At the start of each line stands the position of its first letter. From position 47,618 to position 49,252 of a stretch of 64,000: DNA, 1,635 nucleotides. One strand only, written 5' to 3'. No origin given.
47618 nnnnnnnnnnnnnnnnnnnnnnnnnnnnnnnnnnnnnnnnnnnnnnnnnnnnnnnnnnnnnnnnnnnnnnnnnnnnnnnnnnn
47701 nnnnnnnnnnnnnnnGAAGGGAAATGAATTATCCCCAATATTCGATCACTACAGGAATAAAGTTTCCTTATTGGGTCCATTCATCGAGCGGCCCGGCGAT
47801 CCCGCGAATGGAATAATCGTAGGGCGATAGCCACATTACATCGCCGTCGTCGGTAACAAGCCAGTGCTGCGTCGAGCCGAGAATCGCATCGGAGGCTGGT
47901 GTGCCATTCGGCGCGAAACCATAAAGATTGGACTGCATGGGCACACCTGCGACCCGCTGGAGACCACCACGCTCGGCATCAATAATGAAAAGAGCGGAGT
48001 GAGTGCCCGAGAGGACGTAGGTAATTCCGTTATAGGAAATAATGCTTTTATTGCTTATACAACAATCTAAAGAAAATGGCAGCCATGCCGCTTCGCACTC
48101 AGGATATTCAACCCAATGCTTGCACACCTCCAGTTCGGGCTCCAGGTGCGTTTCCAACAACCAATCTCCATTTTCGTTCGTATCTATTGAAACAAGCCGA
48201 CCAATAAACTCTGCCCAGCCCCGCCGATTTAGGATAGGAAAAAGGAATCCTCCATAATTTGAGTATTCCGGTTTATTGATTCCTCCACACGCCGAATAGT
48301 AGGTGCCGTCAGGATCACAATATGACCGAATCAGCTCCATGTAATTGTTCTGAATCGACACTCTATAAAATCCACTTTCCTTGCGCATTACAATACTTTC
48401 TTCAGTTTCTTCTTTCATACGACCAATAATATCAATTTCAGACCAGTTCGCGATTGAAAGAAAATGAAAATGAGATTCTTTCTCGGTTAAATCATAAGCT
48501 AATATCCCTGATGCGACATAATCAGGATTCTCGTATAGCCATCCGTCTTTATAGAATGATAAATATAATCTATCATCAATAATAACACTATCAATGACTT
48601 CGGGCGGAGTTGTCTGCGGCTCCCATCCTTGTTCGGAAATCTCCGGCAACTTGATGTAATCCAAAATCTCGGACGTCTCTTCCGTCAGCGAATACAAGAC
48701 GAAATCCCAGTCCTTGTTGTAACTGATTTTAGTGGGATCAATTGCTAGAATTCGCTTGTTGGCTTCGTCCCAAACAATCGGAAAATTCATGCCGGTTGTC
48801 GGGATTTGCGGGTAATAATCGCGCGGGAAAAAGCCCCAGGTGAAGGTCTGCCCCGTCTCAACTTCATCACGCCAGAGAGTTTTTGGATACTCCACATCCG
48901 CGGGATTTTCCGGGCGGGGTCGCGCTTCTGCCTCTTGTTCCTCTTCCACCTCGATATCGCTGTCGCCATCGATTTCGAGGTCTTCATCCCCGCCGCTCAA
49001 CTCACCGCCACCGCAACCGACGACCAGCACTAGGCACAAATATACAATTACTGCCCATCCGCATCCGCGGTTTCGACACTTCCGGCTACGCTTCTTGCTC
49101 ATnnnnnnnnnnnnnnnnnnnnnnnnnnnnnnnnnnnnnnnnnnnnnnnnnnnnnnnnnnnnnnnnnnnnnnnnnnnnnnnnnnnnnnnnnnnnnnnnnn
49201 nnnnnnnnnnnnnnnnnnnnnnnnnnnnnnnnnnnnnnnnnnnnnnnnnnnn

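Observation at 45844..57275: Best candidate for an undescribed system: IS-bracketed four-gene operon of orphan surface proteins including a 1702-aa giant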

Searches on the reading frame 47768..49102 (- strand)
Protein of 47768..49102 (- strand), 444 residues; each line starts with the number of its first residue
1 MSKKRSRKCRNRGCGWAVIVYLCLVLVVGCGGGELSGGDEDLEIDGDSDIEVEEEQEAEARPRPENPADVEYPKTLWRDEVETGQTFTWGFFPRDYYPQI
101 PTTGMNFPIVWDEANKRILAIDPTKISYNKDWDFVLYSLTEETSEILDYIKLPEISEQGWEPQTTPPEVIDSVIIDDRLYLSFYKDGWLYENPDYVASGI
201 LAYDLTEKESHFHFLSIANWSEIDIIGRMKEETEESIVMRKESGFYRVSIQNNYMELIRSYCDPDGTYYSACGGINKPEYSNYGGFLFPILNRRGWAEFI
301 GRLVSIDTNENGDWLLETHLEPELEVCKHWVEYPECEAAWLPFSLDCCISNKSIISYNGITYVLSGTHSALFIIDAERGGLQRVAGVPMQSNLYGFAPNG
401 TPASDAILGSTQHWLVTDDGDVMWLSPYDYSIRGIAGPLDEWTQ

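Call 4: search_protein_families(library=pfam, proteins=[window:47768-49102:-], max_evalue=0.1)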
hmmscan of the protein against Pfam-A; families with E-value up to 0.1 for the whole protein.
window:47768-49102:- (444 aa): 0 families

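Call 5: search_protein_families(library=ncbifam, proteins=[window:47768-49102:-], max_evalue=0.1)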
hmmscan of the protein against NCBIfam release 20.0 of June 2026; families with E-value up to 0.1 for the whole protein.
window:47768-49102:- (444 aa): 1 family
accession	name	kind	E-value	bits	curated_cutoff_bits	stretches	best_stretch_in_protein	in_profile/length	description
NF058595.1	invert_tail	domain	0.042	14.2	37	1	5-37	47-79/113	lipo-invert putative C-terminal anchoring domain-containing protein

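Call 15: find_encoding_contigs(protein=window:47768-49102:-, flank=10000, max_places=4)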
Protein window:47768-49102:- (444 aa): no gene with exactly this product is on record in the collection.

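Call 20: search_solved_structures(query=window:47768-49102:-, max_evalue=10)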
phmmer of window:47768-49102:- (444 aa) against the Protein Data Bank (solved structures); distinct sequences matched with E-value up to 10: 5.
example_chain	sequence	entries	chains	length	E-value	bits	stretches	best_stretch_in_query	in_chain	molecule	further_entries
9b3h_B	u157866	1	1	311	1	11.1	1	100-186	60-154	Pasteurella multocida factor I binding protein, fIbp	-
7t80_A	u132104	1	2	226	1.5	10.5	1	357-389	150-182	Cadherin-23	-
5ulu_A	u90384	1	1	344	1.6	10.4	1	357-394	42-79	Cadherin-23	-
5tfk_A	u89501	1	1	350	1.7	10.3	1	357-394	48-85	Cadherin-23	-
5i8d_A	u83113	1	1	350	1.7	10.3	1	357-394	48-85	Cadherin-23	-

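Call 22: find_homologous_proteins(query=window:47768-49102:-)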
Query window:47768-49102:- (444 aa): 4 proteins with E <= 0.001 among 5218 candidates.
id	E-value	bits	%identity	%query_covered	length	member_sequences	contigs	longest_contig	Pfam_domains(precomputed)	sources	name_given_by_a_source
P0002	0.0e+0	1055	100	100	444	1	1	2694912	-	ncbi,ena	-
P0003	4.9e-101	357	39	95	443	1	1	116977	-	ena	-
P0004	1.1e-99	352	40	96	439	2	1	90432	-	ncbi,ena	-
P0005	8.9e-98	346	39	96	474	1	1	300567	-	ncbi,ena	-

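Call 23: find_encoding_contigs(protein=P0003, flank=10000, max_places=3)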
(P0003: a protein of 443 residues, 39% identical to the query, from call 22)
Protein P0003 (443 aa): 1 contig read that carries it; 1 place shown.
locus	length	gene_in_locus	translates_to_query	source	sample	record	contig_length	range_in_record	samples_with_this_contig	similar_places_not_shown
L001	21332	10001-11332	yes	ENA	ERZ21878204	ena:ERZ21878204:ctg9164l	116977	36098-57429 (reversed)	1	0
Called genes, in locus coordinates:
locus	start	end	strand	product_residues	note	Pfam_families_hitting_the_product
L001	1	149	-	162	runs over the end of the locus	-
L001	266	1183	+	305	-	PF02899:Phage_int_SAM_1, PF13495:Phage_int_SAM_4 (weak), PF00589:Phage_integrase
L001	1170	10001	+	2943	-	PF00526:Dicty_CTDC (weak), PF01839:FG-GAP (faint)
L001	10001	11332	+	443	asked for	-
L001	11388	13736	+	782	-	PF03781:FGE-sulfatase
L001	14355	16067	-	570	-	-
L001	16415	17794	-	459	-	PF01235:Na_Ala_symp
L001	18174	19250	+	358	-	PF00871:Acetate_kinase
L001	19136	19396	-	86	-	-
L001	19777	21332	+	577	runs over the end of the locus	PF02776:TPP_enzyme_N, PF00205:TPP_enzyme_M, PF02775:TPP_enzyme_C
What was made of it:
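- On tRNA-integrated genomic island: In L001 an integrase does adjoin the cassette (call 23).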

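Call 24: find_encoding_contigs(protein=P0004, flank=10000, max_places=3)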
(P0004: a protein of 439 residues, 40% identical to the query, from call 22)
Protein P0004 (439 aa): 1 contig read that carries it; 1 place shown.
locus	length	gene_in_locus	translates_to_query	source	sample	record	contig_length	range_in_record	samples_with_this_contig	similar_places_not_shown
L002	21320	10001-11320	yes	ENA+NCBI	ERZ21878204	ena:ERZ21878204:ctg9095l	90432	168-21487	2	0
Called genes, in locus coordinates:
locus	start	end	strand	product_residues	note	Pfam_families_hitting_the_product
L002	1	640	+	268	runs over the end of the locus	?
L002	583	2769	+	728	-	-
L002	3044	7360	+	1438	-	PF00200:Disintegrin (faint), PF09826:Beta_propel (faint), PF08309:LVIVD, PF00932:LTD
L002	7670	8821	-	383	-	PF01656:CbiA, PF02374:ArsA_ATPase, PF03308:MeaB, PF10609:ParA (weak), PF13614:AAA_31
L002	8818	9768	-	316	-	PF01656:CbiA, PF02374:ArsA_ATPase, PF13614:AAA_31 (weak)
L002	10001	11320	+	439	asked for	-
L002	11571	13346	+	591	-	PF00791:ZU5 (faint)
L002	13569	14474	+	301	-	-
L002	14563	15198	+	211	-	-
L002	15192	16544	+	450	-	PF03349:Toluene_X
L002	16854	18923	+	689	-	PF22745:Nlig-Ia, PF01653:DNA_ligase_aden, PF03120:OB_DNA_ligase, PF03119:DNA_ligase_ZBD, PF14520:HHH_5 (faint), PF12826:HHH_2, PF00533:BRCT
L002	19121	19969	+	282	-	PF10670:DUF4198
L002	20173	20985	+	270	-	PF14257:DUF4349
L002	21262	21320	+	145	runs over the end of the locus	PF13620:CarboxypepD_reg, PF13715:CarbopepD_reg_2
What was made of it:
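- The propeller gene also occurs without the giant (L002, call 24), so the three are not an obligate unit.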

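Call 25: find_encoding_contigs(protein=P0005, flank=10000, max_places=3)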
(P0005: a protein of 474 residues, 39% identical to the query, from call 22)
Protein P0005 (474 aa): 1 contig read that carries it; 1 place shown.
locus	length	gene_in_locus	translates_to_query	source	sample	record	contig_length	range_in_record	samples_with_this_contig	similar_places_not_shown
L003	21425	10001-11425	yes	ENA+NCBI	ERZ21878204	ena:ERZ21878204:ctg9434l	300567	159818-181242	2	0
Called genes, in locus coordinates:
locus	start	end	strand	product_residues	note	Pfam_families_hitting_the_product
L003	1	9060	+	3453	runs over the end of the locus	PF05547:Peptidase_M6 (weak), PF00526:Dicty_CTDC (weak)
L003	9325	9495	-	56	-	-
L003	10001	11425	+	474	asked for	-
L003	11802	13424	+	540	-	PF00515:TPR_1 (faint), PF07719:TPR_2 (faint), PF13414:TPR_11 (faint)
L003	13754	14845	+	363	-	-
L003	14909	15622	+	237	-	PF00462:Glutaredoxin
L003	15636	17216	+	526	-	PF00150:Cellulase, PF18564:Glyco_hydro_5_C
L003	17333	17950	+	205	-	-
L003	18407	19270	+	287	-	-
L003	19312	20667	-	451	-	PF02321:OEP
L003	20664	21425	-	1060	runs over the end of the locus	PF00873:ACR_tran, PF03176:MMPL (faint)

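Call 62: search_protein_families(library=padloc, proteins=[window:47768-49102:-], max_evalue=0.01)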
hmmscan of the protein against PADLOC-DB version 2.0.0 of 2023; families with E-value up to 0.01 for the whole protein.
window:47768-49102:- (444 aa): 0 families

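Call 63: search_protein_families(library=phrogs, proteins=[window:47768-49102:-], max_evalue=0.01)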
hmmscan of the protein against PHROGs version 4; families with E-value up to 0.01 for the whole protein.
window:47768-49102:- (444 aa): 0 families

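Call 84: predict_structure(alignment_id=A4)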
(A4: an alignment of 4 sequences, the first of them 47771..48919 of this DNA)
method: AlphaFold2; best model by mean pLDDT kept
length: 383 residues; sequences in the alignment: 4
mean_pLDDT: 63.1   pTM: 0.71
mean pLDDT of the five models: 63.1, 60.5, 58.3, 57.0, 55.6
residues with pLDDT >= 90: 36; 70-90: 125; 50-70: 97; < 50: 125
segments of 3 or more residues with pLDDT < 50: 1-44, 64-67, 203-210, 212-221, 258-265, 283-285, 326-352, 364-376, 380-383
pLDDT, mean of each block of 10 residues (from residue 1): 34 34 39 40 58 76 56 76 77 90 80 89 89 90 93 88 76 86 84 83 47 42 63 69 77 66 45 54 50 67 59 65 52 33 28 52 48 48 37
secondary structure, 60 per line:
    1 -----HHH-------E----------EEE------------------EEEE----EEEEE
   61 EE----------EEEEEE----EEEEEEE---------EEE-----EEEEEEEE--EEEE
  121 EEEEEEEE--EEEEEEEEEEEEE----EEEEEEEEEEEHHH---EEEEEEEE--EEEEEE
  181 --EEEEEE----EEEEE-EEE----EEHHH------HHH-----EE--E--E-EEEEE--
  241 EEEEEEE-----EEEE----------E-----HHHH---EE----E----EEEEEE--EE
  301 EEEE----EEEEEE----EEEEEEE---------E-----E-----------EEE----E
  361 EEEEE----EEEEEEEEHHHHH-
elements in order: E27-29 E48-51 E56-62 E73-78 E83-89 E99-101 E107-114 E117-128 E131-143 E148-158 E165-172 E175-180 E183-188 E193-197 E199-201 E234-238 E241-247 E253-256 H273-276 E291-296 E299-304 E309-314 E319-325 E353-355 E360-365 E370-377 H378-382
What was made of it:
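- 47768..49102 (-): 444-aa lipoprotein with lipobox LVVGC and an acidic linker. The body is modelled as an all-beta propeller. Call 84: pLDDT 63, pTM 0.71.
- On Beta-propeller fold (gene B): The AlphaFold2 model built from 4 sequences has pLDDT 63 and pTM 0.71, and is all-beta (call 84).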

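Call 86: fold_search(model_id=the predicted structure, library=pdb)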
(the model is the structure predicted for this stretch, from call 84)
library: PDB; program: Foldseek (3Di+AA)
matches with E <= 10: 1204; with E <= 0.001: 318
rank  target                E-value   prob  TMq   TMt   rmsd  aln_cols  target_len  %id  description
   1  4a2l_F                1.0e-07  1.00  0.24  0.14  20.3       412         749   10  Structure of the periplasmic domain of the heparin and heparan sulphate sensing hybrid two component system BT4663 in  (released 2012-05-02)
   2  4a2m_D                1.5e-07  1.00  0.29  0.18  18.9       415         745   11  Structure of the periplasmic domain of the heparin and heparan sulphate sensing hybrid two component system BT4663 in  (released 2012-05-02)
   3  4a2m_B                1.8e-07  1.00  0.25  0.15  21.0       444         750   10  Structure of the periplasmic domain of the heparin and heparan sulphate sensing hybrid two component system BT4663 in  (released 2012-05-02)
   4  3hrp                  1.9e-07  1.00  0.47  0.45   6.8       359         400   13  Crystal structure of Structural genomics protein of unknown function (NP_812590.1) from Bacteroides thetaiotaomicron VPI (released 2009-08-04)
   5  4a2m_A                2.0e-07  1.00  0.25  0.15  24.2       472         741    9  Structure of the periplasmic domain of the heparin and heparan sulphate sensing hybrid two component system BT4663 in  (released 2012-05-02)
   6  4a2l_C                2.3e-07  1.00  0.44  0.25   8.2       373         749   11  Structure of the periplasmic domain of the heparin and heparan sulphate sensing hybrid two component system BT4663 in  (released 2012-05-02)
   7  4a2m_C                4.7e-07  1.00  0.42  0.24   9.3       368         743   12  Structure of the periplasmic domain of the heparin and heparan sulphate sensing hybrid two component system BT4663 in  (released 2012-05-02)
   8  2p4o                  5.3e-07  1.00  0.45  0.55   6.2       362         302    8  CRYSTAL STRUCTURE OF A PUTATIVE LACTONASE OF THE SMP-30/GLUCONOLACTONASE/LRE-LIKE REGION FAMILY (NPUN_F0524) FROM NOSTOC (released 2007-04-17)
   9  4a2l_A                5.3e-07  1.00  0.29  0.17  17.7       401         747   11  Structure of the periplasmic domain of the heparin and heparan sulphate sensing hybrid two component system BT4663 in  (released 2012-05-02)
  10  22gw_B                8.4e-07  1.00  0.44  0.60   6.3       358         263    9  Crystal structure of the CJ1041C protein from Campylobacter jejuni in the apo form in space group P2 (released 2026-04-01)
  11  22gw_C                9.8e-07  1.00  0.43  0.60   6.6       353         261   10  Crystal structure of the CJ1041C protein from Campylobacter jejuni in the apo form in space group P2 (released 2026-04-01)
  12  22gv_A                1.1e-06  1.00  0.44  0.60   6.9       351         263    9  Crystal structure of the CJ1041C protein from Campylobacter jejuni in complex with Ca2+ in space group P1 (released 2026-04-01)
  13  4a2l_B                1.3e-06  1.00  0.33  0.19  19.0       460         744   12  Structure of the periplasmic domain of the heparin and heparan sulphate sensing hybrid two component system BT4663 in  (released 2012-05-02)
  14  22gu                  1.3e-06  1.00  0.46  0.64   6.3       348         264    9  Crystal structure of the CJ1041C protein from Campylobacter jejuni in complex with Ca2+ in space group P212121 (released 2026-04-01)
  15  22gw_D                1.6e-06  1.00  0.43  0.59   6.5       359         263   10  Crystal structure of the CJ1041C protein from Campylobacter jejuni in the apo form in space group P2 (released 2026-04-01)
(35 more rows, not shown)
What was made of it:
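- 47768..49102 (-): Call 86: generic beta-propeller matches.
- The propeller model has pTM 0.71 and matches propellers (calls 84, 86).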

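Call 88: find_related_loci(query=A2, collection=viral_contigs, flank=10000)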
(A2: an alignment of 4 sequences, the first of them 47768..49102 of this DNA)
Query A2 (444 aa) in viral_contigs; peptide patterns used: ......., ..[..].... (x = any residue, [..] = any of these).
51 stretches matched a pattern, but none encodes a relative of the query by tblastn (E <= 1e-3).

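Call 89: find_related_loci(query=A2, collection=metagenome_contigs, flank=10000)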
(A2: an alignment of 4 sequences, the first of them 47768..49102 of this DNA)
Query A2 (444 aa) in metagenome_contigs; peptide patterns used: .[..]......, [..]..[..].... (x = any residue, [..] = any of these).
54 stretches matched a pattern, but none encodes a relative of the query by tblastn (E <= 1e-3).
